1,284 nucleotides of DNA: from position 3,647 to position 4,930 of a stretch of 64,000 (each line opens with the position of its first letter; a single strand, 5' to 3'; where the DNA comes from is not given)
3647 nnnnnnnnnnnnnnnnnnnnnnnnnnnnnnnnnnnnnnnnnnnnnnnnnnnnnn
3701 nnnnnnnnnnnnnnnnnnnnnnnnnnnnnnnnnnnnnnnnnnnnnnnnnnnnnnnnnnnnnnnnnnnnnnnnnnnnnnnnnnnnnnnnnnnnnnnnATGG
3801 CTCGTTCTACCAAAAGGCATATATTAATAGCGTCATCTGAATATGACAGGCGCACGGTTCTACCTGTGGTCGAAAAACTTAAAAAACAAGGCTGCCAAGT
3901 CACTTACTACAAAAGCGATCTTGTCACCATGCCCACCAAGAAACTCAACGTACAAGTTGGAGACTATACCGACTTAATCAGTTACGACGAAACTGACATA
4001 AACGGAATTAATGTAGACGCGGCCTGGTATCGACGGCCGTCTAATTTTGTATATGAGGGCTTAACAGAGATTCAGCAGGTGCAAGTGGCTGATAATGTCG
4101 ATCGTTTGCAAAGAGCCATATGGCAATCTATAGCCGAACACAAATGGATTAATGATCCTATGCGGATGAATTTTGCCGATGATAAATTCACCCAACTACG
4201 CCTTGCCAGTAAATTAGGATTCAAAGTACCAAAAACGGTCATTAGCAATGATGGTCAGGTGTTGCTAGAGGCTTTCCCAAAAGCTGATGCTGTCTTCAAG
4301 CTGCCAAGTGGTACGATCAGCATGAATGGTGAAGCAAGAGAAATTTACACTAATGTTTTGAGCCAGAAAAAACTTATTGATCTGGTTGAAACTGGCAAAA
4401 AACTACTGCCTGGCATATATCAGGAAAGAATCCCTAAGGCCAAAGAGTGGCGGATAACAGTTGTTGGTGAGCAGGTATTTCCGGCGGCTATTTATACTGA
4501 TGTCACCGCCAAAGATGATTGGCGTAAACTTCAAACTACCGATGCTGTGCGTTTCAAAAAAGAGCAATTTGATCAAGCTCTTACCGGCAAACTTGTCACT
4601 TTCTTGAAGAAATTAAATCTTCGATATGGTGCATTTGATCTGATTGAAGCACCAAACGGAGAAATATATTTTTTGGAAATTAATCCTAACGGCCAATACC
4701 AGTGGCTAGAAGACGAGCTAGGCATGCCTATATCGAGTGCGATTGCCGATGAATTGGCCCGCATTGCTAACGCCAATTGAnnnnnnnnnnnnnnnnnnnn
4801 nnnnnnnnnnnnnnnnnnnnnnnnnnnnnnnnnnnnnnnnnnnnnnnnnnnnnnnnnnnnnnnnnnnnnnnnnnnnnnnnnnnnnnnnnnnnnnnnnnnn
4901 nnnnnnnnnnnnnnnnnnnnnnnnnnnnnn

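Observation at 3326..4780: Candidate graspetide (side-chain macrolactone/lactam RiPP) module in a reduced genome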

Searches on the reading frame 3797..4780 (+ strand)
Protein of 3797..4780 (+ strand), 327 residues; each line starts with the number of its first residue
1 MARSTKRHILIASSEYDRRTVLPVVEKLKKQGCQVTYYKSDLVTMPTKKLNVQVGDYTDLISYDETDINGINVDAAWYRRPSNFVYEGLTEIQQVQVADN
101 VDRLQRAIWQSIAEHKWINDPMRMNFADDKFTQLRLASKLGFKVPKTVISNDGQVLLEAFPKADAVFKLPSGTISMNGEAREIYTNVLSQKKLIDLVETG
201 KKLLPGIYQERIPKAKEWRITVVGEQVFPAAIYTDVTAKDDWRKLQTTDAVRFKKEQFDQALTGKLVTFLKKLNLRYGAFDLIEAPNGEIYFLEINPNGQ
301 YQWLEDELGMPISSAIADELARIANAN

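Call 3: search_protein_families(library=pfam, proteins=[window:3797-4780:+], max_evalue=0.1)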
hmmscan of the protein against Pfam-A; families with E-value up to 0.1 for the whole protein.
window:3797-4780:+ (327 aa): 2 families
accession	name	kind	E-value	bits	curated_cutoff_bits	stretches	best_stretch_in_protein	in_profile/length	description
PF21068.3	ATPgraspMvdD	-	1.3e-06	28.9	27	1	9-121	2-117/121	MvdD pre-ATP grasp domain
PF08443.16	RimK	-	5.8e-05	23.2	21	1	127-318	1-186/188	RimK-like ATP-grasp domain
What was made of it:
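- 3797..4780 (+): Graspetide-type ATP-grasp macrocyclase (327 aa) with an MvdD-type pre-ATP-grasp domain and the D241-W242-R243 motif. Pfam PF21068: 28.9 bits against a cut-off of 27 (call 3).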

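Call 4: search_protein_families(library=ncbifam, proteins=[window:3797-4780:+], max_evalue=0.1)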
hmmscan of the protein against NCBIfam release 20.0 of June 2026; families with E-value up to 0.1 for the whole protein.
window:3797-4780:+ (327 aa): 10 families
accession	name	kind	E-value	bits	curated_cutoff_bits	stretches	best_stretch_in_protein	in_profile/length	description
TIGR04185.1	ATPgraspMvdC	equivalog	1.3e-53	182.2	425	1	10-320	2-316/318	MvdC family ATP-grasp ribosomal peptide maturase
TIGR04187.1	GRASP_SAV_5884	subfamily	3.3e-53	180.9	350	1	9-320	2-311/312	ATP-grasp ribosomal peptide maturase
TIGR04184.1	ATPgraspMvdD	equivalog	4.7e-46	157.4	475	1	9-320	1-319/321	MvdD family ATP-grasp ribosomal peptide maturase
TIGR04192.1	GRASP_w_spasm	equivalog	2.6e-23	82.8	230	1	9-305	1-303/318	grasp-with-spasm system ATP-grasp peptide maturase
TIGR00768.1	rimK_fam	subfamily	1.3e-13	50.9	143.4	1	115-318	73-274/276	RimK family alpha-L-glutamate ligase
NF040720.1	MptN_Meth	equivalog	3.2e-08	33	350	1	115-319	85-289/291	tetrahydromethanopterin:alpha-L-glutamate ligase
TIGR02144.1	LysX_arch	equivalog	3.9e-06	26.2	275.6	1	114-323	69-278/281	lysine biosynthesis protein LysX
NF005315.0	PRK06849.1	equivalog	0.00088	18.4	406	1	120-297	107-274/389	hypothetical protein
TIGR04443.1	F420_CofF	equivalog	0.066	12.2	300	0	97-153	55-116/283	coenzyme gamma-F420-2:alpha-L-glutamate ligase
TIGR02068.2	cya_phycin_syn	equivalog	0.086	10.8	850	0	122-231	206-312/862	cyanophycin synthetase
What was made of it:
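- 3797..4780 (+): NCBIfam: MvdC 182, SAV_5884 181, MvdD 157 and RimK 51 bits (call 4).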

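Call 5: find_homologous_proteins(query=window:3797-4780:+)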
Query window:3797-4780:+ (327 aa): 300 proteins with E <= 0.001 among 2221 candidates; the best 120 are listed.
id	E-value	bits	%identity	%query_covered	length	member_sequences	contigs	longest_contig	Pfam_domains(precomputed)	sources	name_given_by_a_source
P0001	3.0e-215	731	100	100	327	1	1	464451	PF21068.4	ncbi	-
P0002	2.8e-77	278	43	97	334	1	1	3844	PF21068.4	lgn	-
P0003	4.6e-77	277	44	98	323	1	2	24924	PF21068.4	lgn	-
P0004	2.0e-75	272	45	97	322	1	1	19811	-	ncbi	-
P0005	5.1e-75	271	46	99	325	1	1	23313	PF21068.4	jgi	jgi:glutathione synthase/RimK-type ligase-like ATP-grasp enzyme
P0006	8.8e-73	263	42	99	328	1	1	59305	-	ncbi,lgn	-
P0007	1.4e-72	263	40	100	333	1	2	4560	-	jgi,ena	jgi:hypothetical protein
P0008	9.9e-72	260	42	98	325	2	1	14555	PF21068.4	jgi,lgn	jgi:hypothetical protein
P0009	5.7e-71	257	43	97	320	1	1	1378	PF21068.4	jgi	jgi:hypothetical protein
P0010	3.8e-70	255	45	97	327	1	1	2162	PF21068.4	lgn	-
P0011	4.7e-70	254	42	100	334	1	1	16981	PF21068.4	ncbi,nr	ncbi:MAG TPA: hypothetical protein VFN31_00200 [Candidatus Saccharimonadales bacterium]|nr:hypotheti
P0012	5.1e-70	254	40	98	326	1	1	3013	PF21068.4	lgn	-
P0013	7.5e-70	254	42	98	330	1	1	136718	PF21068.4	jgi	jgi:glutathione synthase/RimK-type ligase-like ATP-grasp enzyme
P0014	1.5e-69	253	40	98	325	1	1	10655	-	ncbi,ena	-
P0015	1.7e-69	253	42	98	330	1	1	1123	-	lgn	-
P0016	2.7e-69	252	42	98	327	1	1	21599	PF21068.4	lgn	-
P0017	4.1e-69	251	43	98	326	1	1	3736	PF21068.4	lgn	-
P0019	6.3e-69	251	41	97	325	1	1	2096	PF21068.4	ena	-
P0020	8.2e-69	250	43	97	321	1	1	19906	PF21068.4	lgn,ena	-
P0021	9.5e-69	250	42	97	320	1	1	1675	PF21068.4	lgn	-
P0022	1.7e-68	249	41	97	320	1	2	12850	PF21068.4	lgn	-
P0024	2.0e-68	249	41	97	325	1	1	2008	PF21068.4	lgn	-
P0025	3.8e-68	248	40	97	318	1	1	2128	PF21068.4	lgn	-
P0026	4.7e-68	248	43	97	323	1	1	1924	PF21068.4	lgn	-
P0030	1.5e-67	246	42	98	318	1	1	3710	PF21068.4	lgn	-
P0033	2.9e-67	245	40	99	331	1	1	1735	PF21068.4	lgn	-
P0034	3.3e-67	245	40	100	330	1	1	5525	PF21068.4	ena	-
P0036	5.7e-67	244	42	97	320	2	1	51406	PF21068.4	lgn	-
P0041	2.7e-66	242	41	97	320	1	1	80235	PF21068.4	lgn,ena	-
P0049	1.8e-65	239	39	98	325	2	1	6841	PF21068.4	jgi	jgi:hypothetical protein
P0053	3.5e-65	238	41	97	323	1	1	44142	PF21068.4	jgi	-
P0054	5.3e-65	238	41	99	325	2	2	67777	PF21068.4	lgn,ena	-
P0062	4.3e-64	235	39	99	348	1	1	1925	PF21068.4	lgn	-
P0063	7.7e-64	234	39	97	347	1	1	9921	PF21068.4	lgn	-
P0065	1.8e-63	233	39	98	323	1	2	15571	PF21068.4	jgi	jgi:glutathione synthase/RimK-type ligase-like ATP-grasp enzyme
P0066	1.9e-63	233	43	97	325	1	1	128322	PF21068.4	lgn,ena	-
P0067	1.9e-63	233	40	98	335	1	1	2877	PF21068.4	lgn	-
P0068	2.8e-63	232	41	98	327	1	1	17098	PF21068.4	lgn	-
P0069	3.9e-63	232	40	97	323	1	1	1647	PF21068.4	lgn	-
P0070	5.1e-63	231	38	98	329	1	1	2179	PF21068.4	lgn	-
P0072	7.1e-63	231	41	97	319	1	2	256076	PF21068.4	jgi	jgi:glutathione synthase/RimK-type ligase-like ATP-grasp enzyme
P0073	7.7e-63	231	39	98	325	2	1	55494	PF21068.4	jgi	jgi:hypothetical protein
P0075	1.3e-62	230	41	97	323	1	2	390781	PF21068.4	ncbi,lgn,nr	ncbi:MAG TPA: hypothetical protein VLG11_01220 [Candidatus Saccharimonadales bacterium]|nr:hypotheti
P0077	4.5e-62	228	39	99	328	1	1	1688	PF21068.4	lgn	-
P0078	7.8e-62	227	39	97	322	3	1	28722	PF21068.4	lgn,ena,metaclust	metaclust:\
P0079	9.7e-62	227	38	99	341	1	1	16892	PF21068.4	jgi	jgi:glutathione synthase/RimK-type ligase-like ATP-grasp enzyme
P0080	1.1e-61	227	40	97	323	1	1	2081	PF21068.4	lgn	-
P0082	1.4e-61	227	37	96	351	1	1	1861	PF21068.4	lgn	-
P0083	3.1e-61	225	40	97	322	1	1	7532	PF08443.17,PF21068.4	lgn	-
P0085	3.6e-61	225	40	97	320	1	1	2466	PF21068.4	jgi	jgi:glutathione synthase/RimK-type ligase-like ATP-grasp enzyme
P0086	4.1e-61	225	39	97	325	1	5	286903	PF21068.4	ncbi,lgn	-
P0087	6.2e-61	225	40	98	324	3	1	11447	PF21068.4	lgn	-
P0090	2.2e-60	223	39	100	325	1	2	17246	PF21068.4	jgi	jgi:hypothetical protein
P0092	6.6e-60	221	39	98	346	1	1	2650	PF21068.4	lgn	-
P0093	4.7e-59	218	37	98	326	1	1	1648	PF21068.4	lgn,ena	-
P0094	4.7e-59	218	39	98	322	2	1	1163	PF21068.4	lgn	-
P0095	4.8e-59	218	41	98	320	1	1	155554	PF21068.4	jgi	jgi:glutathione synthase/RimK-type ligase-like ATP-grasp enzyme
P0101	5.2e-57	212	37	97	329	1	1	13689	PF21068.4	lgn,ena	-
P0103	1.0e-56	211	40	97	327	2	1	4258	PF21068.4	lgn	-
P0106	3.1e-56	209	40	97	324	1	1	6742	PF21068.4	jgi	jgi:glutathione synthase/RimK-type ligase-like ATP-grasp enzyme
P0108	1.2e-55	207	37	98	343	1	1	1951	PF21068.4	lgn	-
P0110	1.9e-55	206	40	98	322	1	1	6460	PF21068.4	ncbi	-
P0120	8.2e-53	198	36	98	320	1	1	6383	PF21068.4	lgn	-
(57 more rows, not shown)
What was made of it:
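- Some database sources name its homologues 'glutathione synthase/RimK-type ligase-like' (call 5).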

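Call 6: find_related_loci(query=window:3797-4780:+, collection=genome_contigs, flank=6000)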
Query window:3797-4780:+ (327 aa) in genome_contigs; peptide patterns used: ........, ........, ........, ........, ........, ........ (x = any residue, [..] = any of these).
76 stretches matched a pattern, but none encodes a relative of the query by tblastn (E <= 1e-3).

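Call 7: find_encoding_contigs(protein=P0001, flank=3000, max_places=2)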
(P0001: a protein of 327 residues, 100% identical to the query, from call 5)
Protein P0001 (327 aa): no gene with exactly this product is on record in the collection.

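Call 8: find_encoding_contigs(protein=P0005, flank=5000, max_places=2)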
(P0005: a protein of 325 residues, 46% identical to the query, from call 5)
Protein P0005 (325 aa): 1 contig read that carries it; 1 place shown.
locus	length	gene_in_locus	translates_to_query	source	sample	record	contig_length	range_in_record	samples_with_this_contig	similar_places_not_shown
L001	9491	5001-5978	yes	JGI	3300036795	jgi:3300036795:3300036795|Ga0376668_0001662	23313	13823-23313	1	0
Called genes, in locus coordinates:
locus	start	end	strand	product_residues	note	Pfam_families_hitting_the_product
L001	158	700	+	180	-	PF03466:LysR_substrate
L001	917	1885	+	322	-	PF09678:Caa3_CtaG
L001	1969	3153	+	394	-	PF07690:MFS_1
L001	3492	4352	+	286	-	PF01678:DAP_epimerase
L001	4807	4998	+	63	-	-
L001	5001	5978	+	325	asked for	PF21068:ATPgraspMvdD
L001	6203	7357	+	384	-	PF00144:Beta-lactamase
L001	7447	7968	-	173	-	PF13977:TetR_C_6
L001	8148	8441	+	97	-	-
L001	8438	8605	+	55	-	-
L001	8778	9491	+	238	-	?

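Call 9: find_encoding_contigs(protein=P0004, flank=5000, max_places=2)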
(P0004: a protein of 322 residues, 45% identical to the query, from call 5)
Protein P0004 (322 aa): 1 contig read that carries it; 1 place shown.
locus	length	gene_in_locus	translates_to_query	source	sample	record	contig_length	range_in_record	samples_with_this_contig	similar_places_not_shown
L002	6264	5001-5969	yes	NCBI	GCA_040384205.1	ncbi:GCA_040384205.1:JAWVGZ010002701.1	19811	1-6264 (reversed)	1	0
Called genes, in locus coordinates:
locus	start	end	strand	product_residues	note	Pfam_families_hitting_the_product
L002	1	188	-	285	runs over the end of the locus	PF01209:Ubie_methyltran, PF05175:MTS, PF13489:Methyltransf_23, PF02353:CMAS, PF13847:Methyltransf_31, PF08241:Methyltransf_11, PF08242:Methyltransf_12, PF13649:Methyltransf_25, +2 more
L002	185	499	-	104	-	PF14524:Wzt_C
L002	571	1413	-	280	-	-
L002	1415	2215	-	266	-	PF01061:ABC2_membrane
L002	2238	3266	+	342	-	PF00535:Glycos_transf_2, PF10111:Glyco_tranf_2_2, PF13641:Glyco_tranf_2_3, PF13506:Glyco_transf_21, PF13632:Glyco_trans_2_3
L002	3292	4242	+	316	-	PF00535:Glycos_transf_2, PF10111:Glyco_tranf_2_2 (weak), PF13641:Glyco_tranf_2_3 (weak)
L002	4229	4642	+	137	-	PF04138:GtrA_DPMS_TM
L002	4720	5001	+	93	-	-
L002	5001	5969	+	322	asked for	-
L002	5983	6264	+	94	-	?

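Call 12: find_encoding_contigs(protein=P0011, flank=5000, max_places=2)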
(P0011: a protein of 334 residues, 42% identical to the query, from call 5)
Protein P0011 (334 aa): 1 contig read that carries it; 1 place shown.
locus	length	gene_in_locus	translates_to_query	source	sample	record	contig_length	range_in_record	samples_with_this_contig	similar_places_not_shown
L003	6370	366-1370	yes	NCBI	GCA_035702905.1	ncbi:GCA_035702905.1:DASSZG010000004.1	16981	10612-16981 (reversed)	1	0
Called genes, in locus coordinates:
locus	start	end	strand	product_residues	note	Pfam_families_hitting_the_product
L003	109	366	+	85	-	-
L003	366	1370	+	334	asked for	PF21068:ATPgraspMvdD (weak)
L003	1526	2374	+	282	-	-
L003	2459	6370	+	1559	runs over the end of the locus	-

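Call 13: find_encoding_contigs(protein=P0075, flank=5000, max_places=2)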
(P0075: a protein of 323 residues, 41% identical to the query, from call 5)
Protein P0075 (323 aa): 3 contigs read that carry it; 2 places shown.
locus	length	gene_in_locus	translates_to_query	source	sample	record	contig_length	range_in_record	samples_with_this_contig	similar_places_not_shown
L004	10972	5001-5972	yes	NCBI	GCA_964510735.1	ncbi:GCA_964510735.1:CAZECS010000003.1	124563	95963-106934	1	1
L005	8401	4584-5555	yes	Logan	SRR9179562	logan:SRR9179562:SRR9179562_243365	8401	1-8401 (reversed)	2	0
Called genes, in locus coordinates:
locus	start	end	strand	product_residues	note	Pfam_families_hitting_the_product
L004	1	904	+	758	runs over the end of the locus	PF00580:UvrD-helicase, PF01443:Viral_helicase1 (faint), PF13086:AAA_11 (faint), PF13245:AAA_19, PF13604:AAA_30 (weak), PF13361:UvrD_C, PF13538:UvrD_C_2, PF21196:PcrA_UvrD_tudor (weak)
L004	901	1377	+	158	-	PF00293:NUDIX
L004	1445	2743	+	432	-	PF03990:DUF348, PF07501:G5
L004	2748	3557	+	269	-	PF00398:RrnaAD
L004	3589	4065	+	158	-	PF12802:MarR_2, PF13412:HTH_24 (weak), PF13601:HTH_34 (weak), PF21715:CggR_N (faint)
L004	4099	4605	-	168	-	-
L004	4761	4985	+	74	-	-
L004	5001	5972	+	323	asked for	PF21068:ATPgraspMvdD (weak)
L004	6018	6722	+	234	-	-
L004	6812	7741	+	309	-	-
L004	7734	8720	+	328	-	PF03118:RNA_pol_A_CTD (weak)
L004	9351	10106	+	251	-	-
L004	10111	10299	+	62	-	-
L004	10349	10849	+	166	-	-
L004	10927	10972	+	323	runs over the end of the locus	PF13489:Methyltransf_23 (faint)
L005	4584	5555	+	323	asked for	PF21068:ATPgraspMvdD (weak)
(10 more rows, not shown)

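Call 14: find_encoding_contigs(protein=P0006, flank=5000, max_places=2)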
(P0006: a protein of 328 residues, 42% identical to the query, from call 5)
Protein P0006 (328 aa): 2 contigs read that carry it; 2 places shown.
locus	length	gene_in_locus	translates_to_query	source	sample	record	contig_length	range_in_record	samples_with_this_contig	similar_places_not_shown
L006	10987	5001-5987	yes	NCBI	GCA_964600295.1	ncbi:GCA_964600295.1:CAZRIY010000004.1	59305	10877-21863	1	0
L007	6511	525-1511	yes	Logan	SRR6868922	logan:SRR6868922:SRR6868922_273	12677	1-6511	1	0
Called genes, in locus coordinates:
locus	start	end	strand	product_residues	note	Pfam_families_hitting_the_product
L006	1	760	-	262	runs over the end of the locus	-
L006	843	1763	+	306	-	PF09924:LPG_synthase_C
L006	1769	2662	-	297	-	PF00892:EamA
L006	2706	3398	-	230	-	PF00583:Acetyltransf_1, PF13673:Acetyltransf_10 (weak), PF13508:Acetyltransf_7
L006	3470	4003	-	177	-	PF01862:PvlArgDC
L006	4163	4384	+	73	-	-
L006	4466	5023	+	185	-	PF20329:DUF6624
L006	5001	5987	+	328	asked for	-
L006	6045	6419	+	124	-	PF00072:Response_reg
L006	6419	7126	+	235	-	PF00175:NAD_binding_1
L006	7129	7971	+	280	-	PF01063:Aminotran_4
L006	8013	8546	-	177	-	PF00156:Pribosyltran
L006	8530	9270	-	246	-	PF00763:THF_DHG_CYH, PF02882:THF_DHG_CYH_C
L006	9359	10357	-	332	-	PF00154:RecA_N, PF08423:Rad51, PF06745:ATPase (faint), PF13481:AAA_25 (faint), PF21096:RecA_C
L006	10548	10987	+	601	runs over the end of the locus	PF05157:MshEN, PF00437:T2SSE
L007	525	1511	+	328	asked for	-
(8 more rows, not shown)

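Call 19: find_related_loci(query=A1, collection=genome_contigs, flank=4000)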
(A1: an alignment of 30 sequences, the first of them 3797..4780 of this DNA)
Query A1 (327 aa) in genome_contigs; peptide patterns used: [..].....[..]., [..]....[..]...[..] (x = any residue, [..] = any of these).
599 stretches matched a pattern (row limit reached: there are more); 397 encode a relative of the query (tblastn E <= 1e-3); the best 80 are kept; 80 distinct loci.
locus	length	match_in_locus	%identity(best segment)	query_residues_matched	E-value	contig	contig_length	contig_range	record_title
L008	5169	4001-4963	41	7-327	1e-75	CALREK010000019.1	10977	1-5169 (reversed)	MAG: uncultured Candidatus Saccharimonas sp. isolate RH-23may17-197 genome assembly, contig: RH-23may17-C47610, whole ge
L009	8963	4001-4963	40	5-326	3e-74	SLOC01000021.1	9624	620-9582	MAG: Candidatus Saccharibacteria bacterium isolate CSSed165cm_431 CSSed16-5cm-28142, whole genome shotgun sequence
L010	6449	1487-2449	41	9-325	4e-74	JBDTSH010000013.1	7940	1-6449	MAG: Candidatus Saccharibacteria bacterium isolate cluster3_bin.266 NODE_44993_length_7940_cov_7.542295, whole genome sh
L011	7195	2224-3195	41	4-327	2e-73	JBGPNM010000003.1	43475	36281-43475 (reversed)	MAG: Candidatus Saccharimonadia bacterium isolate OBJ_0618_7090110_214 k141_1268232_length_43475_cov_14.1073, whole geno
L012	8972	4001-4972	41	6-325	5e-73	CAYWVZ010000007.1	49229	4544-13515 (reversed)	MAG TPA_asm: uncultured Candidatus Saccharibacteria bacterium isolate SRP344714_co2_350 genome assembly, contig: NODE_16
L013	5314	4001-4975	40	7-326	5e-73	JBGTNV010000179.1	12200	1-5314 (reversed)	MAG: Candidatus Saccharimonadales bacterium isolate JTS-RE396 k141_1031287, whole genome shotgun sequence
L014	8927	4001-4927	42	11-320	2e-72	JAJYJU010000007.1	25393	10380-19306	MAG: bacterium isolate DBS2-1.bin169 NODE_3353_length_25393_cov_3.810021, whole genome shotgun sequence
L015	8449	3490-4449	41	5-326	8e-72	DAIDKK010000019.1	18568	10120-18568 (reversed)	MAG TPA_asm: Candidatus Saccharibacteria bacterium isolate clean405 NODE_19_length_18568_cov_4.542318, whole genome shot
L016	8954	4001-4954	40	8-327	8e-72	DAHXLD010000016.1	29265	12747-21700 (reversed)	MAG TPA_asm: Candidatus Saccharibacteria bacterium isolate clean1590 k141_265905, whole genome shotgun sequence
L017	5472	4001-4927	41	11-320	1e-71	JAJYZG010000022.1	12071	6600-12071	MAG: bacterium isolate FK5.bin11 NODE_8105_length_12071_cov_3.489116, whole genome shotgun sequence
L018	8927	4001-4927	41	11-320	7e-71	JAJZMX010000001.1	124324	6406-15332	MAG: bacterium isolate MAS3.bin45 NODE_153_length_124324_cov_2.266335, whole genome shotgun sequence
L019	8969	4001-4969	42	4-327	3e-70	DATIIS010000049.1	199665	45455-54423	MAG TPA_asm: Candidatus Saccharimonadales bacterium isolate SMAG_U15671 k141_115077, whole genome shotgun sequence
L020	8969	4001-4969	42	4-327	2e-78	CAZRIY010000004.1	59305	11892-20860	MAG TPA_asm: uncultured Candidatus Saccharibacteria bacterium isolate SRP136066_co1_426 genome assembly, contig: NODE_31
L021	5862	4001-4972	38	6-324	8e-70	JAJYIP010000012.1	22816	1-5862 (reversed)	MAG: bacterium isolate DBS2-1.bin125 NODE_3930_length_22816_cov_2.497069, whole genome shotgun sequence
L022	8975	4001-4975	38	7-327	3e-69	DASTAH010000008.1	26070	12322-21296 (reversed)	MAG TPA_asm: Candidatus Saccharimonadales bacterium isolate SMAG_U731 k141_327123, whole genome shotgun sequence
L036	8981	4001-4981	37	6-326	1e-70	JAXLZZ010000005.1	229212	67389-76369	MAG: Candidatus Saccharimonadales bacterium isolate STL-PAT15 C2.224.fa-5, whole genome shotgun sequence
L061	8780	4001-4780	33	67-321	2e-35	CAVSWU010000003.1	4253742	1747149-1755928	MAG: uncultured delta proteobacterium isolate MFD05674.bin.1.60 genome assembly, contig: contig_8560, whole genome shotg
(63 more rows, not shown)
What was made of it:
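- Tried and rejected: It found nothing (call 6); the alignment-based scan worked (call 19).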

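Call 22: list_cluster_members(proteins=[P0001, P0121])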
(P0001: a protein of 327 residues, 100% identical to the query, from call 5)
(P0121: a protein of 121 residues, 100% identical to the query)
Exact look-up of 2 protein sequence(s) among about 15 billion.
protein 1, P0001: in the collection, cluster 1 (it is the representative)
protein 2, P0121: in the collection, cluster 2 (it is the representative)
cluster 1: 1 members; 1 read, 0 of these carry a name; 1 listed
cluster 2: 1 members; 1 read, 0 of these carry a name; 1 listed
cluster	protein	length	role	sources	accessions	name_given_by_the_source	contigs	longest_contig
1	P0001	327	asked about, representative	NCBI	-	-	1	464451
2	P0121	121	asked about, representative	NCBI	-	-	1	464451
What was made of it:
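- Tried and rejected: It is not on record (call 7), and the cluster carries no name (call 22).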
